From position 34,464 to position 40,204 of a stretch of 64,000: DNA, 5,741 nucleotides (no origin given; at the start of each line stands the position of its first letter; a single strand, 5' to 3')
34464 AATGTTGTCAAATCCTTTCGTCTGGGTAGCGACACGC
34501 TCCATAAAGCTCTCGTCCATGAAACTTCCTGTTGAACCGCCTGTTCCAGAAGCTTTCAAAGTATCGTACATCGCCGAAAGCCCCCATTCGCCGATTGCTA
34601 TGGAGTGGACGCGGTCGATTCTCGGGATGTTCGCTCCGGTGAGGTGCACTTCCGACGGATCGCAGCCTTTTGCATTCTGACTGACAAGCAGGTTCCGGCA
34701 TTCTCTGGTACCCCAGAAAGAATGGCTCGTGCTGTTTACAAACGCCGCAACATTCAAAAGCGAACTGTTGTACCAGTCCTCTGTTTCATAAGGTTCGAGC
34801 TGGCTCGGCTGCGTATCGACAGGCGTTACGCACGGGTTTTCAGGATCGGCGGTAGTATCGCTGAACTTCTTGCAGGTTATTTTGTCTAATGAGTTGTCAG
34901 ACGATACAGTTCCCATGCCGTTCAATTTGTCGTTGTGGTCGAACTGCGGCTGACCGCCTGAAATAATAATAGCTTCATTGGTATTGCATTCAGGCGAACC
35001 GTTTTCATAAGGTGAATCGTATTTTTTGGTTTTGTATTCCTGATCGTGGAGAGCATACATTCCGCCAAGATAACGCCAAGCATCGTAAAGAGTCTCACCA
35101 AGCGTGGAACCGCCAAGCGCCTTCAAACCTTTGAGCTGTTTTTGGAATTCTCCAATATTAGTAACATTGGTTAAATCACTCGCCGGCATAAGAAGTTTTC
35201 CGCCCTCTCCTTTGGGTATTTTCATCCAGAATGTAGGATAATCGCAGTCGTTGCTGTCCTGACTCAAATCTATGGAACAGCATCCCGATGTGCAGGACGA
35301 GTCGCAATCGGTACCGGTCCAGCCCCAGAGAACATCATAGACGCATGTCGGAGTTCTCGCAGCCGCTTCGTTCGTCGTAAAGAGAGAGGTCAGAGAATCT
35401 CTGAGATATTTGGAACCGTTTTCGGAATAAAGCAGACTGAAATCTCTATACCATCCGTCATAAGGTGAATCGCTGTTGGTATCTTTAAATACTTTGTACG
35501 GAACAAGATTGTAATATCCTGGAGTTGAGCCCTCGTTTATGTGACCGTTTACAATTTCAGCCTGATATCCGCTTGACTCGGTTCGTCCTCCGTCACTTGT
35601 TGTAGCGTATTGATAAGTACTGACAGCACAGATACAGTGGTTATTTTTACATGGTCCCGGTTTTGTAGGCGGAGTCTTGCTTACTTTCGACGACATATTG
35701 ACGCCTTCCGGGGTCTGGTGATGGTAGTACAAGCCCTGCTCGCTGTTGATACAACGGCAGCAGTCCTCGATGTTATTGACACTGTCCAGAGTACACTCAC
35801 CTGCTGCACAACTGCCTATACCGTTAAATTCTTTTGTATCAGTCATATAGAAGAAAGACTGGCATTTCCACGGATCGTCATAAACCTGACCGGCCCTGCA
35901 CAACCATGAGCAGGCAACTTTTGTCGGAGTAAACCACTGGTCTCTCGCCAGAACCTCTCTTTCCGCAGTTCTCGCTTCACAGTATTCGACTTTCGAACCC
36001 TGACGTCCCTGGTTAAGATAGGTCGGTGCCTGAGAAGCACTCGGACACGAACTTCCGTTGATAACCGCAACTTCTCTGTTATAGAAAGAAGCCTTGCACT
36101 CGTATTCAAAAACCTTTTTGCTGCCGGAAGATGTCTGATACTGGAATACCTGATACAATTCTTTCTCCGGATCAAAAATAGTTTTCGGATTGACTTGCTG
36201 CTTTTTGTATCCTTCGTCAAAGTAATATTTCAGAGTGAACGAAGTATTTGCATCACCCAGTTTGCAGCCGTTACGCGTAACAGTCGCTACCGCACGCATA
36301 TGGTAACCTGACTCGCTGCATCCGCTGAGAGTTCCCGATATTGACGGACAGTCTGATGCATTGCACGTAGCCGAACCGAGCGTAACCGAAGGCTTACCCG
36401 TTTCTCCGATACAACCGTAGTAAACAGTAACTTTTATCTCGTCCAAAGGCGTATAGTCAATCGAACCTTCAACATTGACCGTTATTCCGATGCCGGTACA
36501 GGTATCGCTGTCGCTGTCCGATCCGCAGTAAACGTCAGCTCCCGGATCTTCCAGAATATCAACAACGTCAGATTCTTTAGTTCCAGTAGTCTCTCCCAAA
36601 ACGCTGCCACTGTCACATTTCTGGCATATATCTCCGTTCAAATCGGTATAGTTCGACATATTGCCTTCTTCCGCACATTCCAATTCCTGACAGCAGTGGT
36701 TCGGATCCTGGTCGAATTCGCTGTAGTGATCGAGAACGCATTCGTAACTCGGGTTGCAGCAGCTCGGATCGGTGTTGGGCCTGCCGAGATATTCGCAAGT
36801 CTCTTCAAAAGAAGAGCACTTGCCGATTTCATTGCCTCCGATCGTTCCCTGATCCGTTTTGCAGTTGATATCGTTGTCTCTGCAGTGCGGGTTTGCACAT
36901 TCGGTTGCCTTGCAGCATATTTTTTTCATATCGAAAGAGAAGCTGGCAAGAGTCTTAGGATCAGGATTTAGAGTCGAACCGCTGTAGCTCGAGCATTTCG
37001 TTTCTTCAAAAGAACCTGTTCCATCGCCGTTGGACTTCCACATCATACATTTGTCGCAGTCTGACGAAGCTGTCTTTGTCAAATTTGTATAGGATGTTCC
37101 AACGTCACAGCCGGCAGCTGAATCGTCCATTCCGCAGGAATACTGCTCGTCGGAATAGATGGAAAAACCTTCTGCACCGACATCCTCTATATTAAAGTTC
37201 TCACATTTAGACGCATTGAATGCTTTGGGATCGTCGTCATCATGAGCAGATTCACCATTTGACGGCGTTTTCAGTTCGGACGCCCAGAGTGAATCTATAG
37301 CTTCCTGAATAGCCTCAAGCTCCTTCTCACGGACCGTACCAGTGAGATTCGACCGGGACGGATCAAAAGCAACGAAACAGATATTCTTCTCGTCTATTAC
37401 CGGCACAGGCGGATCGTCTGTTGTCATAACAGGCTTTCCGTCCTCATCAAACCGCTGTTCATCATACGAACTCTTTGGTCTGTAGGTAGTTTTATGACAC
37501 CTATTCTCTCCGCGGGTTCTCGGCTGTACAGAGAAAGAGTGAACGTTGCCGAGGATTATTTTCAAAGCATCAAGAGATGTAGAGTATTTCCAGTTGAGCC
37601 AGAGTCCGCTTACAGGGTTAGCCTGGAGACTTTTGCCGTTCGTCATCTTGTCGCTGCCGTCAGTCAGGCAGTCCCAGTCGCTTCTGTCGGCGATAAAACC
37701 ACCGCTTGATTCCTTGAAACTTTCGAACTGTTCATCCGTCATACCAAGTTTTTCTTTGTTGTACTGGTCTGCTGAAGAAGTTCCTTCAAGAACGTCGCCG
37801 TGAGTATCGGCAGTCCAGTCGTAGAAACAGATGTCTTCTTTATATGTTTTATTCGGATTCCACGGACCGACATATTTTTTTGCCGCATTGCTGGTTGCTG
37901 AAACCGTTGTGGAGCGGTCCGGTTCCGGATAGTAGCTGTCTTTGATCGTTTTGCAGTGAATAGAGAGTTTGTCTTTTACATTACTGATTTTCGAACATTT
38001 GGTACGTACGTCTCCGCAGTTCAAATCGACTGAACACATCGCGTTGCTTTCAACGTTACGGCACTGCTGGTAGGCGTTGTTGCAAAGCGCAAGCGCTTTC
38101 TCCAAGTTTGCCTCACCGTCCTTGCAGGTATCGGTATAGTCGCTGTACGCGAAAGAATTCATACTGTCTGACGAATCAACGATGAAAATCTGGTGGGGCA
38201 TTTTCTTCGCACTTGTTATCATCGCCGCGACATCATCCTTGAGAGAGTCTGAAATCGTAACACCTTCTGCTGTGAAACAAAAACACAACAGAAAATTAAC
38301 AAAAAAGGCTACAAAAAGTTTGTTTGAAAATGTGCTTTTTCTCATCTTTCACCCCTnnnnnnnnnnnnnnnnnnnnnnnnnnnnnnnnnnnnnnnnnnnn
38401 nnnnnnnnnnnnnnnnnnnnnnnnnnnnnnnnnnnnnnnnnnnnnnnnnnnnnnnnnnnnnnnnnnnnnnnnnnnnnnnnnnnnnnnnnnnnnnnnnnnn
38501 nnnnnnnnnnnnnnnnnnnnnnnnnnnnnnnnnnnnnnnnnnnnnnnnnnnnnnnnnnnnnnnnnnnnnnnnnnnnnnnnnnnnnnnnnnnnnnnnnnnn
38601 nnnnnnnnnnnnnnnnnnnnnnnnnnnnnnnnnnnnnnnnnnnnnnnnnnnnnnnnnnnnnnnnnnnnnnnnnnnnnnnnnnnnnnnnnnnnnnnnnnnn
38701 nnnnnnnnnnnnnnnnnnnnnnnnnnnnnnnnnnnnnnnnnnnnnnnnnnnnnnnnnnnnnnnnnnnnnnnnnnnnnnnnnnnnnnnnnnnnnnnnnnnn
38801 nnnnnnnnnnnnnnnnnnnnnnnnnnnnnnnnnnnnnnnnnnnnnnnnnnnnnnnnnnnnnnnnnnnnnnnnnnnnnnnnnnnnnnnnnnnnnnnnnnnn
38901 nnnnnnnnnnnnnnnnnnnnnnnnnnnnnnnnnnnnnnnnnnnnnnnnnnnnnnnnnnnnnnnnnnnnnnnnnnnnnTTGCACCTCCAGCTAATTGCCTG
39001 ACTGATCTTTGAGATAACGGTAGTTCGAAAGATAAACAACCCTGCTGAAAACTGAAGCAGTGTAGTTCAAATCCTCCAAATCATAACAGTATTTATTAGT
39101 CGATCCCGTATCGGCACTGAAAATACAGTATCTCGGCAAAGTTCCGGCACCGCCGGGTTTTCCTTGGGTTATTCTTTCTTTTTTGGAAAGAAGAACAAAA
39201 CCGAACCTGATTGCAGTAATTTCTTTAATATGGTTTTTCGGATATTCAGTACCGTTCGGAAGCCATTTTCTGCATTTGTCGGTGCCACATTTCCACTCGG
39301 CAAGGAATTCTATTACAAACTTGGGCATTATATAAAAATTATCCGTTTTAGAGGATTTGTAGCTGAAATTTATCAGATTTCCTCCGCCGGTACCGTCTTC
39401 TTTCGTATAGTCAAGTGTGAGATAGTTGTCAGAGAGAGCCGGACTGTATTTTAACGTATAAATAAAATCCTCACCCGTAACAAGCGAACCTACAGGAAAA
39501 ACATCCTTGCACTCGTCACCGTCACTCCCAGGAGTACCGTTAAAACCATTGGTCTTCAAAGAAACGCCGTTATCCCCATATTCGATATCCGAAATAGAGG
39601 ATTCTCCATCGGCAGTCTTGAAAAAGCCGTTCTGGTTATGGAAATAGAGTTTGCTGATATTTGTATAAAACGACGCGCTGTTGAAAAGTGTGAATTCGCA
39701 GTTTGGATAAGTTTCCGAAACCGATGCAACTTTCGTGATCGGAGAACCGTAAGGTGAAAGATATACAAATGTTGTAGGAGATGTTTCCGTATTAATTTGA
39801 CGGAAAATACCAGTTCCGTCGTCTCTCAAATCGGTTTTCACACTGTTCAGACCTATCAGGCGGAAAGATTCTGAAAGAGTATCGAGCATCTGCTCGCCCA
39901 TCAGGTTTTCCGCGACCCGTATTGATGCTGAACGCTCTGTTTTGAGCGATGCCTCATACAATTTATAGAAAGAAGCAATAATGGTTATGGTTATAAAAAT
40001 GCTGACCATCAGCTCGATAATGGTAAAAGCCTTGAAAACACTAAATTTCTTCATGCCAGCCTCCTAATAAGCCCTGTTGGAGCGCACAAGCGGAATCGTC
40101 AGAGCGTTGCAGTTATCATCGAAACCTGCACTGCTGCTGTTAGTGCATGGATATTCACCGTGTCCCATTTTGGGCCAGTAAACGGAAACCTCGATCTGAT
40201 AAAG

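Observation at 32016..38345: Giant (2109 aa) PilY1-like adhesin with an about 800-aa cysteine-dense insertion between the vWA domain and the beta-propeller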

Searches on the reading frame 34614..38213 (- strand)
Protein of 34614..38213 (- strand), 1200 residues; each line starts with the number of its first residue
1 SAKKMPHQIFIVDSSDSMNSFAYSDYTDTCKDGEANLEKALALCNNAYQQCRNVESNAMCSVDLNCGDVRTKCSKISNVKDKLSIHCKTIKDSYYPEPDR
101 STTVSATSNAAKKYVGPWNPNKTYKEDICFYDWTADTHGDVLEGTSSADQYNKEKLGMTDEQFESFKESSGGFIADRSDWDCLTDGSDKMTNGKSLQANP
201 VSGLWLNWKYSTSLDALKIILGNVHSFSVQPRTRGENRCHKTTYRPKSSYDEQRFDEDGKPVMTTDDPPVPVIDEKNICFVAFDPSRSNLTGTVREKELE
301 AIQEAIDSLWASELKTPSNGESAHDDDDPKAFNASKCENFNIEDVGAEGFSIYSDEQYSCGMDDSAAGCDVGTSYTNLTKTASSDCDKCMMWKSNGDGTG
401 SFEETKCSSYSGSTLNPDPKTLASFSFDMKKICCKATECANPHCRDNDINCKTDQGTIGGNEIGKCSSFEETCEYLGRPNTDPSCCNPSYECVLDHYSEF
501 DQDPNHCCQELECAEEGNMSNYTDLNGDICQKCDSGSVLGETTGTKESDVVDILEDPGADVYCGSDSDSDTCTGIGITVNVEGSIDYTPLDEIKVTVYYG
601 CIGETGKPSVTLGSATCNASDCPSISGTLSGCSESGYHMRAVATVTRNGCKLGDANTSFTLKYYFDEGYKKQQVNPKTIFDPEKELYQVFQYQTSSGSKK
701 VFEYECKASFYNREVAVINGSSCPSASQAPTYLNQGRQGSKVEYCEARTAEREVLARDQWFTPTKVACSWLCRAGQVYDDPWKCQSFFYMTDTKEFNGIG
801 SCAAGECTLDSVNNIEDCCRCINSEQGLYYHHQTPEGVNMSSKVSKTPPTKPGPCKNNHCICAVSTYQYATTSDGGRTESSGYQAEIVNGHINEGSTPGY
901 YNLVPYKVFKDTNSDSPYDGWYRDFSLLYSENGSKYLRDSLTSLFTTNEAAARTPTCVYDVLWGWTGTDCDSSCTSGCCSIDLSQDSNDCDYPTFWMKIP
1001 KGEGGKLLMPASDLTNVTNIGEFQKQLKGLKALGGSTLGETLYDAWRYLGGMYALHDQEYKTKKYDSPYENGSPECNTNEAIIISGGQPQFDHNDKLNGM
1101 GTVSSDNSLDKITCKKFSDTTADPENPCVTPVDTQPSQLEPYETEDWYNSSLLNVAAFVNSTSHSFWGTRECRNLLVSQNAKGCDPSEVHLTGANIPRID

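Call 43: predict_structure(alignment_id=A3)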
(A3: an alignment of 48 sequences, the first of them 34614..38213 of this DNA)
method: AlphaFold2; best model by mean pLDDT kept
length: 1200 residues; sequences in the alignment: 48
mean_pLDDT: 82.3   pTM: 0.71
mean pLDDT of the five models: 82.3, 82.0, 79.7, 79.1, 78.4
residues with pLDDT >= 90: 380; 70-90: 634; 50-70: 144; < 50: 42
segments of 3 or more residues with pLDDT < 50: 457-464, 960-986
pLDDT, mean of each block of 10 residues (from residue 1): 79 92 88 79 74 67 67 80 89 92 93 94 92 87 87 94 93 89 85 82 95 95 93 87 91 67 69 84 87 87 86 88 85 89 87 76 52 71 86 80 85 87 89 82 68 56 50 62 61 62 70 83 82 83 88 90 83 85 82 89 81 81 82 89 87 85 90 88 91 81 91 80 76 74 81 70 75 87 88 74 73 84 82 87 81 81 81 62 88 80 82 78 94 87 92 78 41 38 50 83 92 92 95 92 97 95 94 88 88 93 70 91 94 78 86 96 90 92 89 88
secondary structure, 60 per line:
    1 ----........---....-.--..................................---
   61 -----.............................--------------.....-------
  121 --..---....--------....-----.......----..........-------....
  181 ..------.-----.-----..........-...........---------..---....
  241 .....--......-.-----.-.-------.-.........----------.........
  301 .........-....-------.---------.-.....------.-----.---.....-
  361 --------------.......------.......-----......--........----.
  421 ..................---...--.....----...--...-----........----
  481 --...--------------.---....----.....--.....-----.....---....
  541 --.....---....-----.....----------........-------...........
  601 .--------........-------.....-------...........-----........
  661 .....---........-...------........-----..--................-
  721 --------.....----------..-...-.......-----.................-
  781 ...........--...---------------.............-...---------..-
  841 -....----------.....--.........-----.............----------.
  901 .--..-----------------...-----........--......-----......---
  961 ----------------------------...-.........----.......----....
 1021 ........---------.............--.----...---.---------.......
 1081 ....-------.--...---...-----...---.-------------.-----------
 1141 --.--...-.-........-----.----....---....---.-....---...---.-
elements in order (helices of 4 or more, strands of 3 or more residues): E5-12 H16-19 H24-57 H66-94 H109-113 E128-131 H140-143 H149-155 H160-169 E180-182 H203-210 H213-222 E237-245 E248-253 E273-281 H292-309 E311-314 H334-338 H355-359 H375-378 E379-381 E388-394 E400-405 E408-415 E420-438 E442-444 E447-451 E456-458 E461-463 H469-476 E512-516 E519-523 E529-533 E537-540 E543-547 E551-554 E560-564 E575-582 E590-601 E610-617 E625-629 E637-647 E653-665 E669-676 E678-680 E687-694 E704-719 H729-733 E751-757 E763-779 H781-791 H812-824 H842-845 E863-871 E877-889 H931-938 E941-946 E952-957 E996-1001 E1006-1012 H1017-1028 H1038-1050 E1077-1084 E1101-1103 E1109-1111 H1152-1159 H1170-1173 H1177-1180 H1186-1189

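Call 45: fold_search(model_id=the predicted structure, library=pdb)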
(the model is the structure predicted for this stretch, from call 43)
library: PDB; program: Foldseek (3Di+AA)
matches with E <= 10: 829; with E <= 0.001: 0
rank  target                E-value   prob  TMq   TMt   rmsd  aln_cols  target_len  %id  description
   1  5wte_A                1.6e-02  0.84  0.07  0.25   8.6       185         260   14  Cryo-EM structure for Hepatitis A virus full particle (released 2017-01-25)
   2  9eui_Q                1.8e-02  0.14  0.06  0.08  21.9       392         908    6  Cryo-EM structure of Staphylococcus aureus bacteriophage phi812 baseplate in the post-contraction state - complete (released 2025-04-09)
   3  3fbm                  3.0e-02  0.11  0.06  0.14  32.3       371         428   10  D431N Mutant VP2 Protein of Infectious Bursal Disease Virus; Derived T=1 Particles (released 2009-01-13)
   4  7vrn_C                3.3e-02  0.10  0.06  0.14  33.0       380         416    8  Structure of infectious bursal disease virus Gt strain (released 2022-03-30)
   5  9euj_G                4.8e-02  0.11  0.07  0.09  21.9       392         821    5  Cryo-EM structure of Staphylococcus aureus bacteriophage phi812 baseplate in the post-contraction state - sheath initi (released 2025-04-09)
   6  2gsy_A                5.7e-02  0.11  0.07  0.16  31.3       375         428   10  The 2.6A structure of Infectious Bursal Virus Derived T=1 Particles (released 2006-07-18)
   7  1tg7_A                5.7e-02  0.06  0.04  0.05  29.6       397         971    9  Native structure of beta-galactosidase from Penicillium sp. (released 2004-11-02)
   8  2gsy_Q                6.3e-02  0.09  0.06  0.14  32.9       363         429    8  The 2.6A structure of Infectious Bursal Virus Derived T=1 Particles (released 2006-07-18)
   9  7vrp_I                7.1e-02  0.11  0.07  0.16  32.2       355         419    9  Structure of infectious bursal disease virus Gx strain (released 2022-03-30)
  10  7vrp_A                8.3e-02  0.10  0.07  0.15  31.6       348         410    8  Structure of infectious bursal disease virus Gx strain (released 2022-03-30)
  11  2df7_F                8.8e-02  0.11  0.07  0.16  32.5       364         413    8  Crystal structure of infectious bursal disease virus VP2 subviral particle (released 2006-06-27)
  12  6qcc_B                9.2e-02  0.28  0.07  0.30  17.1       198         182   12  Cryo-EM Atomic Structure of Broad Bean Stain Virus (BBSV) (released 2019-05-01)
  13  7vrp_J                1.0e-01  0.14  0.08  0.18  30.7       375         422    8  Structure of infectious bursal disease virus Gx strain (released 2022-03-30)
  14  1wcd                  1.0e-01  0.10  0.07  0.16  32.5       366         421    8  Crystal structure of IBDV T1 virus-like particle reveals a missing link in icosahedral viruses evolution (released 2005-04-05)
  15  2gsy_P                1.1e-01  0.08  0.07  0.15  29.6       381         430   10  The 2.6A structure of Infectious Bursal Virus Derived T=1 Particles (released 2006-07-18)
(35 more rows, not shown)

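Call 50: search_protein_representatives(alignment_id=A4)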
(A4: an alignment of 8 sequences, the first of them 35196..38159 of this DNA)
Query: 8 sequences, 896 profile positions. Proteins with E-value up to 0.001 (for the whole library): 24; up to 1e-10: 22; up to 1e-30: 21. The best 24 are listed.
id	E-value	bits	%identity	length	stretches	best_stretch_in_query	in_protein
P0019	0.0e+00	1064.7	-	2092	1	1-896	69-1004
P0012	3.3e-288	975.3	-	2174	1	1-896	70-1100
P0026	4.6e-278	941.8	-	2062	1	1-896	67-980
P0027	5.3e-270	915.1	-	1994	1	1-896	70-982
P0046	2.2e-267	906.5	-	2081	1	1-896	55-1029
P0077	1.6e-239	814.3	-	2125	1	1-896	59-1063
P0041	1.7e-236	804.2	-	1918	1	1-896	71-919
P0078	4.3e-216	736.7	-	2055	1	1-896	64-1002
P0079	3.6e-205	700.6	-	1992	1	1-896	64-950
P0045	1.5e-189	648.9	-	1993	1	1-896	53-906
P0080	2.6e-169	581.9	-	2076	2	68-896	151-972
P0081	1.1e-163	563.3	-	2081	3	1-742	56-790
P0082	1.2e-130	454.0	-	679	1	1-642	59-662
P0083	3.0e-121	422.9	-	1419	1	538-896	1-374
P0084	7.4e-120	418.3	-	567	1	1-536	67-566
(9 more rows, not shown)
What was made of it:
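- The module is family-restricted: hmmsearch of a 896-position profile against 1.84e9 representatives gave 24 hits, all same-family proteins or fragments (call 50).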

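Call 74: fold_search(model_id=the predicted structure, library=viral)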
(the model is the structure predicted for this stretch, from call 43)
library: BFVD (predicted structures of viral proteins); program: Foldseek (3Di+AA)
matches with E <= 10: 1047; with E <= 0.001: 0
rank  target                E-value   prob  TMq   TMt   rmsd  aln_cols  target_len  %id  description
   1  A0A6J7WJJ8            4.6e-03  0.41  0.04  0.19  20.2       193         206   14  Uncharacterized protein [uncultured Caudovirales phage]
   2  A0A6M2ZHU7            4.6e-03  0.11  0.05  0.05  27.3       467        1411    8  Baseplate wedge subunit [Synechococcus phage S-SCSM1]
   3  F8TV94                5.8e-03  0.91  0.07  0.18  12.4       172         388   11  (no name in the UniProt tables at hand)
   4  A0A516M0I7            1.6e-02  0.41  0.05  0.15  18.4       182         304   13  (no name in the UniProt tables at hand)
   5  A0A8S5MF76            2.6e-02  0.85  0.08  0.11  18.1       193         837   16  Tail protein [Siphoviridae sp. ctYh54]
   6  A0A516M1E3            2.6e-02  0.14  0.07  0.10  32.4       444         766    8  (no name in the UniProt tables at hand)
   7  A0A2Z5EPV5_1          3.1e-02  0.69  0.07  0.12  10.4       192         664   11  Genome polyprotein (Fragment) [Hepatovirus A]
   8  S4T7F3                3.1e-02  0.13  0.04  0.05  19.3       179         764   12  (no name in the UniProt tables at hand)
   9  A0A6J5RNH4            3.2e-02  0.25  0.06  0.11  20.0       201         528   16  Carbohydrate-binding, CenC-like [uncultured Caudovirales phage]
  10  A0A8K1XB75            3.4e-02  0.51  0.08  0.28  23.1       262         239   11  (no name in the UniProt tables at hand)
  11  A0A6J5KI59            3.6e-02  0.51  0.07  0.16  19.5       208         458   12  Collagen triple helix repeat [uncultured Caudovirales phage]
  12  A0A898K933            3.8e-02  0.18  0.07  0.10  27.2       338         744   11  (no name in the UniProt tables at hand)
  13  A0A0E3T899            5.3e-02  0.57  0.07  0.12  13.4       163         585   11  Galactose binding protein [Gordonia phage Gsput1]
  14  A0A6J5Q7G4            5.3e-02  0.23  0.07  0.11  24.8       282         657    8  Uncharacterized protein [uncultured Caudovirales phage]
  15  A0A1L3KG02            5.3e-02  0.13  0.05  0.18  25.6       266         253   12  (no name in the UniProt tables at hand)
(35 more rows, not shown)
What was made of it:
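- Tried and rejected: The weak Foldseek hits to jelly-roll capsid, lectin and CBM folds (E at least 0.005, calls 45, 74) show at most a generic beta-sandwich.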

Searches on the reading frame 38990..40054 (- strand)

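Call 7: search_protein_families(library=pfam, proteins=[window:38990-40054:-], max_evalue=0.1)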
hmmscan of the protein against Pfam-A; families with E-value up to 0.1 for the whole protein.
window:38990-40054:- (354 aa): 1 family
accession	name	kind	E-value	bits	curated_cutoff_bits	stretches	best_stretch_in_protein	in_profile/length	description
PF07963.17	N_methyl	-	0.014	15.4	21.2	1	8-26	5-23/27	Prokaryotic N-terminal methylation motif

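Call 94: search_protein_families(library=ncbifam, proteins=[window:38990-40054:-], max_evalue=0.01)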
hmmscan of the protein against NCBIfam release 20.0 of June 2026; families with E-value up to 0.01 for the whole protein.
window:38990-40054:- (354 aa): 0 families
